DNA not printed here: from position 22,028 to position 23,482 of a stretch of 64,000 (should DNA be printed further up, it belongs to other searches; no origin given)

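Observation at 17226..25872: Effector-less multi-component phosphorelay: two hybrid kinases, a binding lipoprotein, a REC-REC protein and a REC-only protein in one operon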

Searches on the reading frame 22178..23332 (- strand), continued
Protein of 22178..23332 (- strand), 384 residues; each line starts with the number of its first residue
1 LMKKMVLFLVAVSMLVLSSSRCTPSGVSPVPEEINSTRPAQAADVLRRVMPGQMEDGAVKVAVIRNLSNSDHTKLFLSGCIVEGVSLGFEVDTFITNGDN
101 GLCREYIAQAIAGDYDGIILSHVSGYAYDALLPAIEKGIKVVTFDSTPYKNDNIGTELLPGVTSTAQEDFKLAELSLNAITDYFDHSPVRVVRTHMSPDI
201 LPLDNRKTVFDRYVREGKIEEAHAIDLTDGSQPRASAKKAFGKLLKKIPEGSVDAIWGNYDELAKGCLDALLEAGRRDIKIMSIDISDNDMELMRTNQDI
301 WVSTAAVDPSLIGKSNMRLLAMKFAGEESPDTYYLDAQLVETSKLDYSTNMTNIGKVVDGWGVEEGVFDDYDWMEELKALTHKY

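Call 26: find_related_loci(query=A1, collection=genome_contigs, flank=10000)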
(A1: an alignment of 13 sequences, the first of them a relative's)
Query A1 (383 aa) in genome_contigs; peptide patterns used: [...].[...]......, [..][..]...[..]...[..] (x = any residue, [..] = any of these).
101 stretches matched a pattern; 71 encode a relative of the query (tblastn E <= 1e-3); 71 distinct loci.
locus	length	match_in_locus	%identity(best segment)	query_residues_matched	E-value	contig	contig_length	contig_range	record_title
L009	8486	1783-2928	63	1-383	8e-156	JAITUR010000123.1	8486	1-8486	MAG: Treponema sp. isolate Spi319_bin6 k119_845575, whole genome shotgun sequence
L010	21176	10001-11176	60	1-378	3e-146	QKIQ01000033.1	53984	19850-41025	MAG: Clostridia bacterium isolate SZUA-584 scaffold_1060, whole genome shotgun sequence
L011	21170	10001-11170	58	1-378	3e-144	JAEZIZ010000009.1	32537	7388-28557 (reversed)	MAG: Bacillota bacterium isolate OH_CDB_211 k127_384727, whole genome shotgun sequence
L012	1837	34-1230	57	1-382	5e-155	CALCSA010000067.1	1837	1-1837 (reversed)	MAG TPA_asm: uncultured Clostridia bacterium isolate SRR1561992_bin.100_CONCOCT_v1.1_MAG genome assembly, contig: ERZ724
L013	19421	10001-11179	57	1-378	5e-143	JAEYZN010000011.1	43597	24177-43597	MAG: Bacillota bacterium isolate OH_CBlB_98 k127_965635, whole genome shotgun sequence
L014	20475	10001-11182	57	1-378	3e-141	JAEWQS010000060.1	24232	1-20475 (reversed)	MAG: Bacillota bacterium isolate OH_SBrB_29 k127_420429, whole genome shotgun sequence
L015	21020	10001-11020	63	42-378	8e-141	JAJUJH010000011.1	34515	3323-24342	MAG: Clostridiales bacterium isolate bin112 k141_308454_length_34515_cov_11.0000, whole genome shotgun sequence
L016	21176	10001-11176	57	1-378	2e-140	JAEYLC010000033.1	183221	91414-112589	MAG: Bacillota bacterium isolate OH_HFB_48 k127_582737, whole genome shotgun sequence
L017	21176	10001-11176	57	1-378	2e-140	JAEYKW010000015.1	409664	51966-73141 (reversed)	MAG: Bacillota bacterium isolate OH_HFB_467 k127_2278647, whole genome shotgun sequence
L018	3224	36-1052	63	43-378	6e-146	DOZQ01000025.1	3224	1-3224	MAG TPA_asm: Oscillospiraceae bacterium isolate UBA8129 contig_111229, whole genome shotgun sequence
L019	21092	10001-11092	58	1-376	3e-138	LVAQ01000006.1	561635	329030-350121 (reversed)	MAG: Clostridiales bacterium Firm_11 _contig_240, whole genome shotgun sequence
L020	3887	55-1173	57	1-378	4e-142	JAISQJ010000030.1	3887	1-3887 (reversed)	MAG: Treponema sp. isolate Kf353_bin129 k119_3446529, whole genome shotgun sequence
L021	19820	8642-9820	56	1-378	3e-138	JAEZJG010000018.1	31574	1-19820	MAG: Bacillota bacterium isolate OH_CDB_228 k127_2606012, whole genome shotgun sequence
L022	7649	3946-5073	56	1-382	9e-138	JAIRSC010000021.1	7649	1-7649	MAG: Treponema sp. isolate Ct408_bin151 k119_3437834, whole genome shotgun sequence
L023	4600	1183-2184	62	43-373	9e-139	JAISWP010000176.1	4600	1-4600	MAG: Synergistaceae bacterium isolate Nc350_bin137 k119_1908934, whole genome shotgun sequence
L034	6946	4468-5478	56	44-377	3e-119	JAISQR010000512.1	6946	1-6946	MAG: Treponema sp. isolate Kf353_bin150 k119_1857117, whole genome shotgun sequence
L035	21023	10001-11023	54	40-377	3e-118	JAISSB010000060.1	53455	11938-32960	MAG: Treponema sp. isolate Kf353_bin92 k119_870803, whole genome shotgun sequence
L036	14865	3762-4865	52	9-377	5e-115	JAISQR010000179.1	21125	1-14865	MAG: Treponema sp. isolate Kf353_bin150 k119_1083554, whole genome shotgun sequence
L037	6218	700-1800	50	4-377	7e-115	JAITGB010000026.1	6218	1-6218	MAG: Spirochaetales bacterium isolate Pc512_bin102 k119_258640, whole genome shotgun sequence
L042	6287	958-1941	50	43-378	3e-98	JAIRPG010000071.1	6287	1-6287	MAG: Treponema sp. isolate Cf509_bin30 k119_735804, whole genome shotgun sequence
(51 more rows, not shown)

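Call 34: find_encoding_contigs(protein=P0001, flank=1000, max_places=3)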
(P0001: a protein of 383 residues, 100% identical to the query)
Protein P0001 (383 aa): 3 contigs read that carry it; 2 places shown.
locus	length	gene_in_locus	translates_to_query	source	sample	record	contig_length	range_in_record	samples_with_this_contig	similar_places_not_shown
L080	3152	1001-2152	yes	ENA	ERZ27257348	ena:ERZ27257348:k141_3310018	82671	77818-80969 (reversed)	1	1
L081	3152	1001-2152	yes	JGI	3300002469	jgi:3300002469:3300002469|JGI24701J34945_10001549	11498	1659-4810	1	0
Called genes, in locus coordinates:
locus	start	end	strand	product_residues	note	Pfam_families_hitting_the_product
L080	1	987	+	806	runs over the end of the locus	PF01590:GAF (weak), PF00512:HisKA, PF02518:HATPase_c, PF00072:Response_reg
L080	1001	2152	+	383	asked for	PF13407:Peripla_BP_4, PF00532:Peripla_BP_1 (faint), PF13377:Peripla_BP_3 (weak)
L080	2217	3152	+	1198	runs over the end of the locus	-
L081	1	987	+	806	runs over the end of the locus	PF01590:GAF (weak), PF00512:HisKA, PF02518:HATPase_c, PF00072:Response_reg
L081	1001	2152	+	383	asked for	PF13407:Peripla_BP_4, PF00532:Peripla_BP_1 (faint), PF13377:Peripla_BP_3 (weak)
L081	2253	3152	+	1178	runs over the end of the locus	-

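Call 38: search_protein_families(library=pfam, proteins=[L009:62-847:+, L009:874-1770:+, L009:6058-6636:-, L005:14493-15086:-, L007:7580-8104:+, L007:8111-9019:+, L009:2939-6046:+], max_evalue=1)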
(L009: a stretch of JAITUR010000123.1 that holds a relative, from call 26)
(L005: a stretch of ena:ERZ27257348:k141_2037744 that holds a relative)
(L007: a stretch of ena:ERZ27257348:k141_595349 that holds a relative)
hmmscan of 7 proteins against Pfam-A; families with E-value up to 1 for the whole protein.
L009:62-847:+ (261 aa): 4 families
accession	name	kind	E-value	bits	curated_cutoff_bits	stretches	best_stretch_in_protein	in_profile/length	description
PF00990.26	GGDEF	-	5.4e-52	176.2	23.8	1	96-255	2-161/161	Diguanylate cyclase, GGDEF domain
PF00072.30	Response_reg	-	9.9e-14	51.9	30.2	1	4-71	39-103/111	Response regulator receiver domain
PF22335.1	Cas10-Cmr2_palm2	-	3.6e-05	24.3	27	1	160-256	43-132/133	Cas10/Cmr2, second palm domain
PF24898.2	GGDEF_GdpP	-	0.056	14.2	30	1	133-252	2-112/126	Cyclic-di-AMP phosphodiesterase GdpP-like, GGDEF domain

L009:874-1770:+ (298 aa): 1 family
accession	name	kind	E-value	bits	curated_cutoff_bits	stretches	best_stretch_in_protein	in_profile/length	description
PF00072.30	Response_reg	-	1.7e-19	70.5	30.2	1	178-288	1-110/111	Response regulator receiver domain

L009:6058-6636:- (192 aa): 3 families
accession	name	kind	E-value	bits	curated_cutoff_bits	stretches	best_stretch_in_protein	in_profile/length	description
PF01627.28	Hpt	-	0.00095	19.8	24.6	1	49-107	23-77/84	Hpt domain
PF00838.24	TCTP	-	0.053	14.2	24.3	0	15-55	73-110/164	Translationally controlled tumour protein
PF24211.1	DUF7432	-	0.13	13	27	1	89-175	26-107/120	Family of unknown function (DUF7432)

L005:14493-15086:- (197 aa): 3 families
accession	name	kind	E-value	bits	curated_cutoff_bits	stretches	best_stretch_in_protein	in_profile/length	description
PF01627.28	Hpt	-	0.0014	19.3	24.6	1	40-99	8-72/84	Hpt domain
PF20959.2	BibA_N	-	0.049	14.4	27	1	46-68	7-32/48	BibA adhesin stalk domain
PF16732.10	ComP_DUS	-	0.051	14.9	27.3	1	36-85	34-81/87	Type IV minor pilin ComP, DNA uptake sequence receptor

L007:7580-8104:+ (174 aa): 4 families
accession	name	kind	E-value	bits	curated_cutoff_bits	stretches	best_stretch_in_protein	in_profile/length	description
PF01627.28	Hpt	-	1.5e-10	41.6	24.6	1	17-93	5-82/84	Hpt domain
PF01442.23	Apolipoprotein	-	0.029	14.5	90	1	6-143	45-183/190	Apolipoprotein A1/A4/E domain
PF14137.11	DUF4304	-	0.12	12.8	23.2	1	16-78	46-112/115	Domain of unknown function (DUF4304)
PF00577.26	Usher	-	0.29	10.3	27.1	1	2-49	250-288/549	Outer membrane usher protein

L007:8111-9019:+ (302 aa): 2 families
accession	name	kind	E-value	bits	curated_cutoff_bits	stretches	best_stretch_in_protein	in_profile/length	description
PF00990.26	GGDEF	-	2.1e-50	171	23.8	1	137-296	2-161/161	Diguanylate cyclase, GGDEF domain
PF00072.30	Response_reg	-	1.8e-24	86.5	30.2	1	9-115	1-106/111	Response regulator receiver domain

L009:2939-6046:+ (1035 aa): 10 families
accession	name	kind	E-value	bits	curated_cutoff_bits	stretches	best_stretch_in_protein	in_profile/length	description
PF00072.30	Response_reg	-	1.1e-43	148.4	30.2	2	920-1030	1-110/111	Response regulator receiver domain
PF02518.31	HATPase_c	-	9.4e-28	97.3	26.4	1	500-614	1-109/111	Histidine kinase-, DNA gyrase B-, and HSP90-like ATPase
PF00512.31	HisKA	-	2.6e-19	69.5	26.9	1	387-453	1-66/66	His Kinase A (phospho-acceptor) domain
PF00672.30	HAMP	-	2.4e-07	31.4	25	1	227-270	1-44/53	HAMP domain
PF12729.13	4HB_MCP_1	-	7.9e-07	29.2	27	1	12-114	2-106/181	Four helix bundle sensory module for signal transduction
PF18575.6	HAMP_N3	-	0.00019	21.3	25.7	1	328-367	2-41/43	HAMP N-terminal domain 3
PF01627.28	Hpt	-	0.00042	20.9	24.6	1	803-887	2-79/84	Hpt domain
PF24896.1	Receiver_CRE1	-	0.0014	19.3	27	1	952-1032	51-133/136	AHK4/CRE1/WOL first receiver domain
PF13589.12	HATPase_c_3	-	0.0022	18.4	25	1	508-576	6-70/137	Histidine kinase-, DNA gyrase B-, and HSP90-like ATPase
PF00462.30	Glutaredoxin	-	0.2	12.3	22.9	1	956-998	19-57/60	Glutaredoxin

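Call 45: search_protein_families(library=pfam, proteins=[L035:11054-13255:+, L036:5045-7243:+, L037:2055-4442:+, L037:4439-5077:+, L042:1949-4108:+, L034:314-1861:-, L034:2057-3256:-], max_evalue=0.001)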
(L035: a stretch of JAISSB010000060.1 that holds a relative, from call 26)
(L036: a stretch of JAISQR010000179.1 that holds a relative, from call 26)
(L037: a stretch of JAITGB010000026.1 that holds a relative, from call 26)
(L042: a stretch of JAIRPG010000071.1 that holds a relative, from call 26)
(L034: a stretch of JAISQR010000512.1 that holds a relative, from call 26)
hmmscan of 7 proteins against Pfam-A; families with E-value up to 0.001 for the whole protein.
L035:11054-13255:+ (733 aa): 5 families
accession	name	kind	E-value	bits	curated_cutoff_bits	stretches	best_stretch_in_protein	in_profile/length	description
PF00015.26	MCPsignal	-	1.2e-27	97.3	34.6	1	513-639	14-137/172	Methyl-accepting chemotaxis protein (MCP) signalling domain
PF00672.30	HAMP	-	1.8e-08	35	25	1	344-395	3-52/53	HAMP domain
PF06103.16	DUF948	-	7.9e-05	23.2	37.2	0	331-416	2-85/89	Bacterial protein of unknown function (DUF948)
PF23203.1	KIF21A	-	0.00014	22.1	28.5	1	429-509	46-126/161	KIF21A-like domain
PF13949.11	ALIX_LYPXL_bnd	-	0.00023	21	30.8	0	582-661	69-150/295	ALIX V-shaped domain binding to HIV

L036:5045-7243:+ (732 aa): 6 families
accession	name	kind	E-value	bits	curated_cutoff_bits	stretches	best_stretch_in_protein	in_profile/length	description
PF00015.26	MCPsignal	-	3.9e-28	98.9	34.6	1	510-657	12-152/172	Methyl-accepting chemotaxis protein (MCP) signalling domain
PF00672.30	HAMP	-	2.3e-07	31.5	25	1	341-394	1-52/53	HAMP domain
PF02743.24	dCache_1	-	2e-05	24.7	45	0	191-264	134-199/240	Cache domain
PF13949.11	ALIX_LYPXL_bnd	-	6.6e-05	22.8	30.8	0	581-660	69-150/295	ALIX V-shaped domain binding to HIV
PF04108.17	ATG17_like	-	9.3e-05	22.5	43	0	574-726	113-258/355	Autophagy protein ATG17-like domain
PF17203.10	sCache_3_2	-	0.00014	22.4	28.4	0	218-263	45-88/140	Single cache domain 3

L037:2055-4442:+ (795 aa): 4 families
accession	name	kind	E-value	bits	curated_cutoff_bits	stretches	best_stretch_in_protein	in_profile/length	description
PF07228.17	SpoIIE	-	8.9e-51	173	25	1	445-636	1-191/192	Stage II sporulation protein E (SpoIIE)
PF13581.12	HATPase_c_2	-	7.9e-21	74.8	27.4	1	657-785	2-127/127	Histidine kinase-like ATPase domain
PF00672.30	HAMP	-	2.5e-12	47.4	25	1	328-378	3-53/53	HAMP domain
PF02743.24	dCache_1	-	1.2e-09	38.6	45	1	113-269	93-239/240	Cache domain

L037:4439-5077:+ (212 aa): 2 families
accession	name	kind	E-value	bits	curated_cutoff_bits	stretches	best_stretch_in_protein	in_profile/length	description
PF01740.26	STAS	-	6.4e-26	90.6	22.6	2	13-97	11-97/106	STAS domain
PF13466.11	STAS_2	-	7.1e-14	52.2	29.2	1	17-93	3-79/80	STAS domain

L042:1949-4108:+ (719 aa): 4 families
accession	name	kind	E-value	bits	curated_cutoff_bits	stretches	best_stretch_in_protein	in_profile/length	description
PF07228.17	SpoIIE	-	5.7e-49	167.1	25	1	523-718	2-191/192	Stage II sporulation protein E (SpoIIE)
PF02743.24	dCache_1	-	3.6e-13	50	45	1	188-347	91-240/240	Cache domain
PF00672.30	HAMP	-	3.4e-11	43.7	25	1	404-455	2-53/53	HAMP domain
PF22673.2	MCP-like_PDC_1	-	0.0001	23.1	27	1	188-232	50-95/113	Methyl-accepting chemotaxis protein-like, first PDC sensor domain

L034:314-1861:- (515 aa): 3 families
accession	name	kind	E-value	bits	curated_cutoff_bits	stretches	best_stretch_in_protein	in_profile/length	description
PF02518.31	HATPase_c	-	4.3e-26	92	26.4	1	247-364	2-110/111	Histidine kinase-, DNA gyrase B-, and HSP90-like ATPase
PF00512.31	HisKA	-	1.3e-21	76.8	26.9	1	134-199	1-66/66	His Kinase A (phospho-acceptor) domain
PF00072.30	Response_reg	-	2.7e-21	76.3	30.2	1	388-497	1-107/111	Response regulator receiver domain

L034:2057-3256:- (399 aa): 2 families
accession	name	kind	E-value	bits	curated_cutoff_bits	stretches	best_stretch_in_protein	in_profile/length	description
PF10442.14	FIST_C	-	2.3e-16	60.6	28.5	1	249-372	11-131/131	FIST C domain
PF08495.15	FIST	-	9.5e-13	48.9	23.2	1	38-235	3-189/189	FIST N domain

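Call 51: find_encoding_contigs(protein=P0002, flank=10000, max_places=2)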
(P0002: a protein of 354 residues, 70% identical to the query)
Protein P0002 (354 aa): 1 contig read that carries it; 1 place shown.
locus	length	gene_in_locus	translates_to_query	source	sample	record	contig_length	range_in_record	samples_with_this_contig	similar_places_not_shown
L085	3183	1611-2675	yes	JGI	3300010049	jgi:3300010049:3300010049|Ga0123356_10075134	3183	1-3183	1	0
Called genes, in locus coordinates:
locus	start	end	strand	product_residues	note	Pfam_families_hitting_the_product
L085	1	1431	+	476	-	?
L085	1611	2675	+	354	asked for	PF13407:Peripla_BP_4, PF13377:Peripla_BP_3 (weak)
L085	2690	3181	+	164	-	?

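Call 52: find_encoding_contigs(protein=P0006, flank=10000, max_places=2)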
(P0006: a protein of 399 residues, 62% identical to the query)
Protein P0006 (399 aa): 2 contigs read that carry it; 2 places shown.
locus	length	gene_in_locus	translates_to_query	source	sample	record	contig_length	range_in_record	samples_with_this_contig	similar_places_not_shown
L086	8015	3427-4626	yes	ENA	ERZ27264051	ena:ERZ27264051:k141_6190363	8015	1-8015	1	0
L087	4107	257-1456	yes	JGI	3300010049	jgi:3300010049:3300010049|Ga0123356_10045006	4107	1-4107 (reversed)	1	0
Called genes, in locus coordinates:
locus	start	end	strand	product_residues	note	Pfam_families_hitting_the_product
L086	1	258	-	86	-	?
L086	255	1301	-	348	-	PF01820:Dala_Dala_lig_N, PF02786:CPSase_L_D2, PF02222:ATP-grasp, PF07478:Dala_Dala_lig_C, PF13535:ATP-grasp_4 (weak)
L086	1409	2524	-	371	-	PF00512:HisKA, PF02518:HATPase_c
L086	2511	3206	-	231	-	PF00072:Response_reg, PF00486:Trans_reg_C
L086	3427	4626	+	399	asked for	PF13377:Peripla_BP_3 (faint), PF13407:Peripla_BP_4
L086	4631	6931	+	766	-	PF00672:HAMP, PF18575:HAMP_N3, PF00512:HisKA, PF02518:HATPase_c, PF00072:Response_reg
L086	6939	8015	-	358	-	?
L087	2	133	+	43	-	?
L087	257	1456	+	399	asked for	PF13377:Peripla_BP_3 (faint), PF13407:Peripla_BP_4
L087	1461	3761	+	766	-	PF00672:HAMP, PF18575:HAMP_N3, PF00512:HisKA, PF02518:HATPase_c, PF00072:Response_reg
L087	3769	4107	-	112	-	?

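Call 53: find_encoding_contigs(protein=P0011, flank=10000, max_places=2)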
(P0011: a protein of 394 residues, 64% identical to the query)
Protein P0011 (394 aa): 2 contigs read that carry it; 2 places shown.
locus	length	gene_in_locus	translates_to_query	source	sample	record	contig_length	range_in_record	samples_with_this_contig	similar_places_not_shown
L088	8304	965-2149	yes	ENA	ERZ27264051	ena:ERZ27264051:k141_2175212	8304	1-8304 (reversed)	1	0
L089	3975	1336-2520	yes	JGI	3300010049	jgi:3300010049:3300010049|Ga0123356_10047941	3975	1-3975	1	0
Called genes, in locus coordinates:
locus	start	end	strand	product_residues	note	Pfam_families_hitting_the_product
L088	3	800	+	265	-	?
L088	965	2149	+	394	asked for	PF13407:Peripla_BP_4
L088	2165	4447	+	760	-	PF18947:HAMP_2 (faint), PF00672:HAMP, PF18575:HAMP_N3, PF00512:HisKA, PF02518:HATPase_c, PF00072:Response_reg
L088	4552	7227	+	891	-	PF01627:Hpt, PF07194:P2, PF02895:H-kinase_dim, PF02518:HATPase_c, PF01584:CheW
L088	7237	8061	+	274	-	PF03705:CheR_N, PF01739:CheR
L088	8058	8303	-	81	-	?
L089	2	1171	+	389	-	?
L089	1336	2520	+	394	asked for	PF13407:Peripla_BP_4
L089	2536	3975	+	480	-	?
